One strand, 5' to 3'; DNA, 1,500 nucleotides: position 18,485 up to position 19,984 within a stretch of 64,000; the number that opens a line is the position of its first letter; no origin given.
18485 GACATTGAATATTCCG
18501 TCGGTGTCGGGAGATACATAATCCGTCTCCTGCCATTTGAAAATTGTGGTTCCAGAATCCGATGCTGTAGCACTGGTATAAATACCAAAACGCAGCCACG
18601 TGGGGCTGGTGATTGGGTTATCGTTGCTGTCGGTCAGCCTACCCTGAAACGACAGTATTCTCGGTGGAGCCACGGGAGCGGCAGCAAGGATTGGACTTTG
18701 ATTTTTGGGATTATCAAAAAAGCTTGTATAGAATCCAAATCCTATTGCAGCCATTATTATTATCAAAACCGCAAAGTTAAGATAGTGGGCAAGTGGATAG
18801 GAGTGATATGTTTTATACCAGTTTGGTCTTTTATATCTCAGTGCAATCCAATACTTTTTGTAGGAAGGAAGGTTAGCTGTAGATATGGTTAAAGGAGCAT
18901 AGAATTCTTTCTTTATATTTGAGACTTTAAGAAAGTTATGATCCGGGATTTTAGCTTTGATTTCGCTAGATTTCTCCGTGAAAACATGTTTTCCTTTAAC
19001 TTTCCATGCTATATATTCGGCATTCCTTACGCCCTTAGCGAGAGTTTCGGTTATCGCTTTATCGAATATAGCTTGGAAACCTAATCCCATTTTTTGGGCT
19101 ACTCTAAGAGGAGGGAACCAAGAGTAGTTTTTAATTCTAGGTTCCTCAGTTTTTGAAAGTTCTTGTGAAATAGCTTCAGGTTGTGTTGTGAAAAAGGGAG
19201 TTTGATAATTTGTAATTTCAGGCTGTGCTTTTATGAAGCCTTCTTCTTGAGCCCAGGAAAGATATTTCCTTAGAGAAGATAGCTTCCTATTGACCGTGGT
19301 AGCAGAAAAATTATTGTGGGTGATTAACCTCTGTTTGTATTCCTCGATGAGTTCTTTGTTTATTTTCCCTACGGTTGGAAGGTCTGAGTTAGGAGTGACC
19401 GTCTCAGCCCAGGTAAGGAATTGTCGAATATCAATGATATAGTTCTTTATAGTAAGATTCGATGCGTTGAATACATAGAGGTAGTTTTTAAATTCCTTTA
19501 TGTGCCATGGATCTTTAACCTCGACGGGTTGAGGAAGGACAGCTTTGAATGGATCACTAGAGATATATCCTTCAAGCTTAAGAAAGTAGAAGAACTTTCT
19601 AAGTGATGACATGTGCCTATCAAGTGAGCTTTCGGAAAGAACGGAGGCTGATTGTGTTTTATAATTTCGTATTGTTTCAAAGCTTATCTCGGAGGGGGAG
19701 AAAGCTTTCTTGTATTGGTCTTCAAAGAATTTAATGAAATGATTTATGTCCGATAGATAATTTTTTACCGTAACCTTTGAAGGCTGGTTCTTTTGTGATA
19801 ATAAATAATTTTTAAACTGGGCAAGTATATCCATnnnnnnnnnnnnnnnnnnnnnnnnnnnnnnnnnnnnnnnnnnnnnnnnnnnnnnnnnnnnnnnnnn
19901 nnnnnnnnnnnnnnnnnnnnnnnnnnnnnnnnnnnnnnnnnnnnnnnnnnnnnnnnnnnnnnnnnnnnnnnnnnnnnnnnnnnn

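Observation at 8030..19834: Giant surface protein begins with two tandem phage-integrase core-binding (SAM-like) domains in the cytoplasm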

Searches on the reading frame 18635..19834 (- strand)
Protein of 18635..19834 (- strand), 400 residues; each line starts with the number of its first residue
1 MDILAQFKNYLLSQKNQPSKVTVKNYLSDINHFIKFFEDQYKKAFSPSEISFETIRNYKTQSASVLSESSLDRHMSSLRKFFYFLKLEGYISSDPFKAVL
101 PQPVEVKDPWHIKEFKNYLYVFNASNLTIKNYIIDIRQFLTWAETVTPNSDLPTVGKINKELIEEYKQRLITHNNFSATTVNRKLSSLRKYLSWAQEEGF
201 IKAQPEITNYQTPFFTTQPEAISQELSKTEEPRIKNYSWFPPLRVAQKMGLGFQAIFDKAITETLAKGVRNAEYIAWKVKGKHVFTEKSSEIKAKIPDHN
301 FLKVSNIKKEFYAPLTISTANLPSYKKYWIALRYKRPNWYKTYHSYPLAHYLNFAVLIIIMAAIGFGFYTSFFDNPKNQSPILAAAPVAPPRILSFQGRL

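Call 4: search_protein_families(library=pfam, proteins=[window:18635-19834:-], max_evalue=1)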
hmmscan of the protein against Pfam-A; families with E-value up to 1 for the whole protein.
window:18635-19834:- (400 aa): 3 families
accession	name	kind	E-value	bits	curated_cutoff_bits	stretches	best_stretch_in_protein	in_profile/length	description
PF02899.23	Phage_int_SAM_1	-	1.2e-22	80.4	22.3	2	5-89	2-83/83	Phage integrase, N-terminal SAM-like domain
PF13495.12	Phage_int_SAM_4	-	2.3e-12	47.6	27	2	113-194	3-77/85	Phage integrase, N-terminal SAM-like domain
PF13102.12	Phage_int_SAM_5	-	2.9e-12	47.2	22.3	2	3-97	2-94/98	Phage integrase SAM-like domain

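Call 5: search_protein_families(library=ncbifam, proteins=[window:18635-19834:-], max_evalue=1)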
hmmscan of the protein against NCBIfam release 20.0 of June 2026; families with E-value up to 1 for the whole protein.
window:18635-19834:- (400 aa): 8 families
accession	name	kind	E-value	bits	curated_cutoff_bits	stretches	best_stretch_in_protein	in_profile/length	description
TIGR02224.1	recomb_XerC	equivalog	3.6e-25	88.9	335.15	2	6-100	2-95/295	tyrosine recombinase XerC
TIGR02225.1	recomb_XerD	equivalog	6.8e-22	78.1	329.6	2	6-109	2-101/290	site-specific tyrosine recombinase XerD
NF001399.0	PRK00283.1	subfamily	7.2e-19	68.1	279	2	111-223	8-115/300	tyrosine recombinase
NF040815.2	recomb_XerA_Arch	equivalog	1.7e-13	50.8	220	2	114-276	2-133/263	site-specific tyrosine recombinase/integron integrase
NF003462.0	PRK05084.1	equivalog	1.4e-06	27.3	267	1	108-196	17-124/360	tyrosine recombinase XerS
NF002331.0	PRK01287.1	subfamily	2.9e-05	23.2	371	1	113-205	31-124/365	site-specific tyrosine recombinase XerC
TIGR02249.1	integrase_gron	subfamily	0.02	14.2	265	1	112-191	2-74/315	integron integrase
NF009650.0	PRK13183.1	equivalog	0.26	11.1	70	1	352-372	10-30/46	photosystem II reaction center protein PsbN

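Call 9: find_homologous_proteins(query=window:18635-19834:-, max_evalue=0.00001)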
Query window:18635-19834:- (400 aa): 61 proteins with E <= 0.00001 among 2049 candidates.
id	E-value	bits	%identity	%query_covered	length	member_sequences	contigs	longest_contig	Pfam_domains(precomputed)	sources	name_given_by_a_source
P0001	4.3e-119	416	50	100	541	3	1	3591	PF13495.13,PF13102.13,PF02899.24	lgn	-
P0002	9.3e-117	408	50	100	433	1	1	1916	PF13495.13,PF13102.13,PF02899.24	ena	-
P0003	3.3e-116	407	50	100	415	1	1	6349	PF13495.13,PF13102.13,PF02899.24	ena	-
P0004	3.1e-111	390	49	99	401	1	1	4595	PF13495.13,PF13102.13,PF02899.24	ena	-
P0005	1.4e-99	352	44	100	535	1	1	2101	PF13495.13,PF13102.13,PF02899.24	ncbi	ncbi:MAG TPA: site-specific integrase, partial [Patescibacteria group bacterium]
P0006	2.9e-97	344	45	100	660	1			PF13495.13,PF13102.13,PF02899.24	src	-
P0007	1.4e-95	339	44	100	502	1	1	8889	PF13495.13,PF13102.13,PF02899.24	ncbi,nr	ncbi:MAG TPA: site-specific integrase, partial [Candidatus Eisenbacteria bacterium]|nr:site-specific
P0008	4.5e-95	337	44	100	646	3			PF13495.13,PF13102.13,PF02899.24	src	-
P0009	4.6e-95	337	45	99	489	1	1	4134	PF13495.13,PF13102.13,PF02899.24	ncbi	ncbi:MAG: site-specific integrase, partial [Patescibacteria group bacterium]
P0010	3.7e-94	334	46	100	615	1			PF13495.13,PF13102.13,PF02899.24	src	-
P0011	3.4e-91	324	44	97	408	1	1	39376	PF13495.13,PF13102.13,PF02899.24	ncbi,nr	ncbi:MAG: site-specific integrase, partial [Candidatus Levybacteria bacterium]|nr:site-specific inte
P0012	5.6e-90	320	44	100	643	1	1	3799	PF13495.13,PF13102.13,PF02899.24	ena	-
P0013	1.6e-88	315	51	79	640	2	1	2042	PF13495.13,PF02899.24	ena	-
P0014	7.2e-88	313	42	100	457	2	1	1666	PF13495.13,PF13102.13,PF02899.24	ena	-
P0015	2.2e-85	305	42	100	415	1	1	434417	PF13495.13,PF13102.13,PF02899.24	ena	-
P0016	7.2e-83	297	57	63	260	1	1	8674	PF13495.13,PF13102.13,PF02899.24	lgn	-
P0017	4.0e-80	288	47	81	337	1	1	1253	PF13495.13,PF13102.13,PF02899.24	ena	-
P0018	2.1e-74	269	36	100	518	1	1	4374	PF13495.13,PF13102.13,PF02899.24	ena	-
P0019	5.3e-74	268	54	63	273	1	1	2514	PF13495.13,PF13102.13,PF02899.24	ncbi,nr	ncbi:MAG: site-specific integrase, partial [Actinobacteria bacterium]|nr:site-specific integrase [Ac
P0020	1.1e-72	263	47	53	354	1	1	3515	PF13495.13,PF13102.13,PF02899.24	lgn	-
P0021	7.4e-72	261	47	82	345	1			PF13495.13,PF13102.13,PF02899.24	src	-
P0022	4.1e-71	258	51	62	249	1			PF13495.13,PF13102.13,PF02899.24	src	-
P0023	1.2e-70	257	46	72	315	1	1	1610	PF13495.13,PF13102.13,PF02899.24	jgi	-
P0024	2.5e-69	252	43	80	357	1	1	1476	PF13495.13,PF13102.13,PF02899.24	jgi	-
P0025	1.1e-68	250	42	80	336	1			PF13495.13,PF13102.13,PF02899.24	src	-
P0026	1.7e-68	249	38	100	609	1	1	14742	PF13495.13,PF13102.13,PF02899.24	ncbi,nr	ncbi:MAG TPA: site-specific integrase, partial [Patescibacteria group bacterium]|nr:site-specific in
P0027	2.5e-68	249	36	100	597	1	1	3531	PF13495.13,PF13102.13,PF02899.24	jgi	jgi:site-specific recombinase XerD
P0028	1.6e-67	246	43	82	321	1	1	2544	PF13495.13,PF13102.13,PF02899.24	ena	-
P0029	2.1e-67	246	37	100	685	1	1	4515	PF13495.13,PF13102.13,PF02899.24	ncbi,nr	ncbi:MAG TPA: site-specific integrase, partial [Candidatus Saccharimonadales bacterium]|nr:site-spec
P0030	5.4e-67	245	47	50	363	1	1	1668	PF13495.13,PF13102.13,PF02899.24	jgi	jgi:site-specific recombinase XerD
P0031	6.1e-66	241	50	59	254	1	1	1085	PF13495.13,PF13102.13,PF02899.24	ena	-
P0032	1.2e-65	240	36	94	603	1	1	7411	PF13495.13,PF02899.24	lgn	-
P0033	1.9e-65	240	35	100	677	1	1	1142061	PF13495.13,PF13102.13,PF02899.24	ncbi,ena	-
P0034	1.0e-63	234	47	50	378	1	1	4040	PF13495.13,PF13102.13,PF02899.24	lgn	-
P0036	3.7e-62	229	54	51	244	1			PF13495.13,PF13102.13,PF02899.24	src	-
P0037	4.5e-62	228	45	64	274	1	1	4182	PF13495.13,PF13102.13,PF02899.24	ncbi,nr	ncbi:MAG: site-specific integrase, partial [Patescibacteria group bacterium]|nr:site-specific integr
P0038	6.3e-62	228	53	53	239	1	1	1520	PF13495.13,PF13102.13,PF02899.24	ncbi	ncbi:MAG: site-specific integrase, partial [Patescibacteria group bacterium]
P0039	8.9e-62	227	55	50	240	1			PF13495.13,PF13102.13,PF02899.24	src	-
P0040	9.6e-62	227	44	50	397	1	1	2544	PF13495.13,PF02899.24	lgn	-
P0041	4.3e-59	219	34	100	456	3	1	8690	PF13495.13,PF13102.13,PF02899.24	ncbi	-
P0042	4.2e-57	212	51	52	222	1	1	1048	PF13495.13,PF13102.13,PF02899.24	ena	-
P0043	4.5e-57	212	51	53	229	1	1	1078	PF13495.13,PF02899.24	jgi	jgi:site-specific recombinase XerD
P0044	2.6e-54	203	46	51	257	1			PF13495.13,PF13102.13,PF02899.24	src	-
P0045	4.1e-54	202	48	53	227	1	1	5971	PF13495.13,PF13102.13,PF02899.24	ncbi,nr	ncbi:site-specific integrase, partial [Patescibacteria group bacterium]|nr:site-specific integrase [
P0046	1.4e-53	200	49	50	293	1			PF13495.13,PF13102.13,PF02899.24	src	-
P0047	2.3e-50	190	49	51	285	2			PF13495.13,PF13102.13,PF02899.24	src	-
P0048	2.3e-49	187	39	92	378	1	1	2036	PF13495.13,PF13102.13,PF02899.24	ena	-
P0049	2.1e-48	183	37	70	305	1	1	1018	PF13495.13,PF13102.13,PF02899.24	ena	-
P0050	2.9e-47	180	45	52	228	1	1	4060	PF13495.13,PF13102.13,PF02899.24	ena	-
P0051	1.5e-46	177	44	56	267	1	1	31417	PF13495.13,PF13102.13,PF02899.24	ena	-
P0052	1.6e-44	171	43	51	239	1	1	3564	PF13495.13,PF13102.13,PF02899.24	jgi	jgi:site-specific recombinase XerD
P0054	4.1e-41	159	43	51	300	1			PF13495.13,PF13102.13,PF02899.24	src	-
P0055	7.2e-40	155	43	52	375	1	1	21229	PF13495.13,PF13102.13,PF02899.24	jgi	-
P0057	8.1e-30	122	35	52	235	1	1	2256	PF13495.13,PF02899.24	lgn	-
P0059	2.5e-23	101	26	72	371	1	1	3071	PF13495.13,PF13102.13,PF02899.24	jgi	jgi:site-specific recombinase XerD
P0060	3.9e-11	61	42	17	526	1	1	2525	PF02899.24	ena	-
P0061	4.3e-7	47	27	35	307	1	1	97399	PF13495.13,PF13102.13,PF02899.24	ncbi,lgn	-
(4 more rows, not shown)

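Call 10: find_encoding_contigs(protein=P0015, flank=10000, max_places=3)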
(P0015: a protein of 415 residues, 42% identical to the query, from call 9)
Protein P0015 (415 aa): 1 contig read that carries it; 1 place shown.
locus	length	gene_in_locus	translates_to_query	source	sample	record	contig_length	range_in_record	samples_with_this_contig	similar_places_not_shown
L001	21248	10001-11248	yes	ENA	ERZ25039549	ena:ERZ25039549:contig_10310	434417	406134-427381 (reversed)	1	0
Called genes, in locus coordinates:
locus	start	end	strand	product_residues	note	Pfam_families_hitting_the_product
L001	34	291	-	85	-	-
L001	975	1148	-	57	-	-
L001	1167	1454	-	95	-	-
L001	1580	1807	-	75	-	-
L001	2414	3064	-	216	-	-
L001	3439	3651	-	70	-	-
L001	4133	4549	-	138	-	-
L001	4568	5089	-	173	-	-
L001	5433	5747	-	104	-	-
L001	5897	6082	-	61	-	-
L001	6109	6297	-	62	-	-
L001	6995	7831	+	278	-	-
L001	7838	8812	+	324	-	-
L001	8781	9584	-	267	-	PF13620:CarboxypepD_reg (faint)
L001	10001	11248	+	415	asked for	PF02899:Phage_int_SAM_1, PF13102:Phage_int_SAM_5 (faint), PF13495:Phage_int_SAM_4 (weak), PF02899:Phage_int_SAM_1 (weak)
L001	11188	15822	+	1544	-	-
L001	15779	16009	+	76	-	-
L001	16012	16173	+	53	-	-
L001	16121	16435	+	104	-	-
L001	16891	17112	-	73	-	-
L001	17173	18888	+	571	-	PF07719:TPR_2 (faint), PF13181:TPR_8 (faint), PF13431:TPR_17 (faint), PF00515:TPR_1 (faint), PF13371:TPR_9 (faint), PF13414:TPR_11, PF13432:TPR_16 (weak)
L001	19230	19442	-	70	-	PF13451:zf_Tbcl, PF23477:zf_Tbcl_2 (faint)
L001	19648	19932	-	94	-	PF11731:Cdd1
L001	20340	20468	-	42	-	PF01551:Peptidase_M23 (weak)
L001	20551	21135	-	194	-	PF23473:LysM3_LYK4_5 (faint), PF01476:LysM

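Call 11: find_encoding_contigs(protein=P0033, flank=10000, max_places=3)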
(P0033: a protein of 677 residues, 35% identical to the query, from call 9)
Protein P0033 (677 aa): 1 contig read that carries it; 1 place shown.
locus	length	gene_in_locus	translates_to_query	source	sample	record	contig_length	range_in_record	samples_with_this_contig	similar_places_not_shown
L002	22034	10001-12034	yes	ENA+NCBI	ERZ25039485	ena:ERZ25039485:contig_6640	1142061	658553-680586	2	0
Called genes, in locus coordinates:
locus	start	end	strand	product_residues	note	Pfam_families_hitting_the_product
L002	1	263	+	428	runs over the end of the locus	-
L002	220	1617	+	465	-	-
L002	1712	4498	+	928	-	-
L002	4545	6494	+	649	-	PF11962:Peptidase_G2 (faint)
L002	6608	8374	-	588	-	PF02796:HTH_7 (faint), PF13384:HTH_23 (weak), PF13518:HTH_28 (weak), PF13551:HTH_29 (weak), PF13565:HTH_32 (faint), PF01527:HTH_Tnp_1 (weak), PF13518:HTH_28 (weak)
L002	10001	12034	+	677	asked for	PF13102:Phage_int_SAM_5 (faint), PF13495:Phage_int_SAM_4 (faint), PF02899:Phage_int_SAM_1 (weak)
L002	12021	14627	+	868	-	PF11962:Peptidase_G2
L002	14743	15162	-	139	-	PF01850:PIN (weak)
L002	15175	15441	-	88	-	-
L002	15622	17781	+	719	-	PF13181:TPR_8 (faint), PF13431:TPR_17 (faint), PF00515:TPR_1 (faint), PF07719:TPR_2 (faint), PF23914:TPR_CcmH_CycH (weak), PF13414:TPR_11, PF13424:TPR_12 (weak), PF13432:TPR_16, +2 more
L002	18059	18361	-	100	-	PF13451:zf_Tbcl, PF23477:zf_Tbcl_2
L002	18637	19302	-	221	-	-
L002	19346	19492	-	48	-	-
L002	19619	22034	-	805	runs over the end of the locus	-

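Call 25: predict_structure(alignment_id=A1)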
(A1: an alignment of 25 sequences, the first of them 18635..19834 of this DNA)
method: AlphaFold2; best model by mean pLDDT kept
length: 400 residues; sequences in the alignment: 25
mean_pLDDT: 79.0   pTM: 0.42
mean pLDDT of the five models: 79.0, 78.9, 78.4, 76.0, 76.0
residues with pLDDT >= 90: 171; 70-90: 123; 50-70: 51; < 50: 55
segments of 3 or more residues with pLDDT < 50: 101-104, 216-234, 289-293, 302-304, 379-388, 391-400
pLDDT, mean of each block of 10 residues (from residue 1): 91 92 96 96 94 94 94 95 95 79 60 92 90 95 78 77 94 91 96 93 90 59 43 59 77 74 75 75 56 48 56 71 82 83 88 93 89 61 44 46
secondary structure, 60 per line:
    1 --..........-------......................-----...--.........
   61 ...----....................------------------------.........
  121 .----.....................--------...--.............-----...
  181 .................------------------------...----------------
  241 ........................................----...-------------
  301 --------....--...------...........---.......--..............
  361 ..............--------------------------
elements in order: H3-12 H20-41 H52-63 H68-87 H112-121 H126-146 H160-172 H178-197 H241-280 E285-287 H309-312 E315-317 H324-334 H338-344 H347-374

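Call 27: fold_search(model_id=the predicted structure, library=pdb)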
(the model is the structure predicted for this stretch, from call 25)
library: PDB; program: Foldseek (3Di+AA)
matches with E <= 10: 113; with E <= 0.001: 0
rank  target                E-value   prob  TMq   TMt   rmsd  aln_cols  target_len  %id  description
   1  5hxy_A                4.5e-02  1.00  0.19  0.27   5.0       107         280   18  Crystal structure of XerA recombinase (released 2017-02-01)
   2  5hxy_B                8.7e-02  1.00  0.20  0.29   3.8       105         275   19  Crystal structure of XerA recombinase (released 2017-02-01)
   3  5hxy_C                9.2e-02  1.00  0.21  0.30   2.5       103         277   19  Crystal structure of XerA recombinase (released 2017-02-01)
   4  5vfz                  9.7e-02  1.00  0.21  0.29   2.4       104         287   17  Integrase from mycobacterium phage Brujita (released 2018-04-18)
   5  5hxy_F                1.2e-01  1.00  0.19  0.27   2.4        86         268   21  Crystal structure of XerA recombinase (released 2017-02-01)
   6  1z1b_A                1.2e-01  0.96  0.20  0.22  18.1       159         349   12  Crystal structure of a lambda integrase dimer bound to a COC' core site (released 2005-06-28)
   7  3nrw                  1.2e-01  1.00  0.22  0.80   1.7       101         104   15  Crystal Structure of the N-terminal domain of Phage integrase/site-specific recombinase (tnp) from Haloarcula marismortu (released 2010-08-25)
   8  5hxy_D                1.2e-01  1.00  0.18  0.26   2.3        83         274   23  Crystal structure of XerA recombinase (released 2017-02-01)
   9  1z19_B                1.5e-01  0.85  0.20  0.28  13.7       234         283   14  Crystal structure of a lambda integrase(75-356) dimer bound to a COC' core site (released 2005-06-28)
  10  4a8e                  1.6e-01  1.00  0.18  0.26   5.8       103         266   16  The structure of a dimeric Xer recombinase from archaea (released 2012-12-05)
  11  2a3v_A                1.9e-01  1.00  0.20  0.26   5.8       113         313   13  Structural basis for broad DNA-specificity in integron recombination (released 2006-05-02)
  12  2a3v_C                2.2e-01  1.00  0.21  0.26   5.5       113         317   13  Structural basis for broad DNA-specificity in integron recombination (released 2006-05-02)
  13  1z19_A                2.4e-01  0.99  0.20  0.28   4.1       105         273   14  Crystal structure of a lambda integrase(75-356) dimer bound to a COC' core site (released 2005-06-28)
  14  2a3v_B                2.7e-01  0.90  0.19  0.23  12.5       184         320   17  Structural basis for broad DNA-specificity in integron recombination (released 2006-05-02)
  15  5j0n_E                2.8e-01  0.99  0.20  0.28   4.1       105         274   14  Lambda excision HJ intermediate (released 2017-02-08)
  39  2oxo                  1.3e+00  0.97  0.20  0.74   2.2        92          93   18  Crystallization and structure determination of the core-binding domain of bacteriophage lambda integrase (released 2008-02-26)
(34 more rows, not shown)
